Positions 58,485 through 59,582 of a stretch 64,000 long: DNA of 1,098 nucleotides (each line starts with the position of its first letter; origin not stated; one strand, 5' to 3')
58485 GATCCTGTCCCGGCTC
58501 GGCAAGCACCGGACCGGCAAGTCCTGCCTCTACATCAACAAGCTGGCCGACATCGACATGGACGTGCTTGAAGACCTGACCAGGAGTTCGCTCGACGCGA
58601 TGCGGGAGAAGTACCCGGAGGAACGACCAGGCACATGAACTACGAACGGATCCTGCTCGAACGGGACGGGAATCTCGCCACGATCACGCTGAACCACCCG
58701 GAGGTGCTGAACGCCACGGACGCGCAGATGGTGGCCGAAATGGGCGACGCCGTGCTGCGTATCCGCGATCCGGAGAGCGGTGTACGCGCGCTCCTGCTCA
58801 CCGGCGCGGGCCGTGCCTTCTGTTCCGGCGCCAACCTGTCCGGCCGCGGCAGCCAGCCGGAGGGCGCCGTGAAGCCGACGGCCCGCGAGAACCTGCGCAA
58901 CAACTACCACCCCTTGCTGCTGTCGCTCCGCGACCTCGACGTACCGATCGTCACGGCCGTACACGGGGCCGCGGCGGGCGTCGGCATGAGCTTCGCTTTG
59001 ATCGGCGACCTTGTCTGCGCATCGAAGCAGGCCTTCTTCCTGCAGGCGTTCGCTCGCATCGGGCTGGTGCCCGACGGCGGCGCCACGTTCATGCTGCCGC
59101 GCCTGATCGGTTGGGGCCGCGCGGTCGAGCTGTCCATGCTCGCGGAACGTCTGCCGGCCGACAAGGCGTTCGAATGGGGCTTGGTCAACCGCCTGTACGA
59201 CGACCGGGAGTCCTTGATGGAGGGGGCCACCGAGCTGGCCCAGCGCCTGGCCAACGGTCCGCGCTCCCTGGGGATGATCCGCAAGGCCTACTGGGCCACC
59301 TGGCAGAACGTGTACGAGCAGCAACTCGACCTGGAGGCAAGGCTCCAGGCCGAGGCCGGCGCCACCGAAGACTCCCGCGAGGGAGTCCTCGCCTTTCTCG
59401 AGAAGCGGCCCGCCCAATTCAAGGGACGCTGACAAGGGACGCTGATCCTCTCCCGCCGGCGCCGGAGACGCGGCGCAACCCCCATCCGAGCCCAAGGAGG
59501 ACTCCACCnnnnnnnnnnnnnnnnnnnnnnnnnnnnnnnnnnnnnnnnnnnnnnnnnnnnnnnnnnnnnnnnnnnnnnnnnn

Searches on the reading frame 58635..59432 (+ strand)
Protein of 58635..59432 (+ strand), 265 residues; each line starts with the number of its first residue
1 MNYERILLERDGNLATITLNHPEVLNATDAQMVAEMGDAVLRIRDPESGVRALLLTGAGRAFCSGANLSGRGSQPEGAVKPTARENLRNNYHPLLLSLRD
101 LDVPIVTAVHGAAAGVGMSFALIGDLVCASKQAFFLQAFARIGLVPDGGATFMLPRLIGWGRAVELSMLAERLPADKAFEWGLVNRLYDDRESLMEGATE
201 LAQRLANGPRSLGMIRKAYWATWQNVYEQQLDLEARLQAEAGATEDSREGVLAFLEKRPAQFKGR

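Call 49: search_protein_families(library=pfam, proteins=[window:58635-59432:+], max_evalue=0.0001)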
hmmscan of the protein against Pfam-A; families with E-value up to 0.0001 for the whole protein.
window:58635-59432:+ (265 aa): 2 families
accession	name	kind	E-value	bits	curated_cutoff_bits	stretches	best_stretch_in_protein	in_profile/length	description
PF00378.25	ECH_1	-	3.4e-56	190.8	27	1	10-264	2-250/251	Enoyl-CoA hydratase/isomerase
PF16113.10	ECH_2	-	2.3e-22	80.4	27.2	1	15-191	2-175/335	Enoyl-CoA hydratase/isomerase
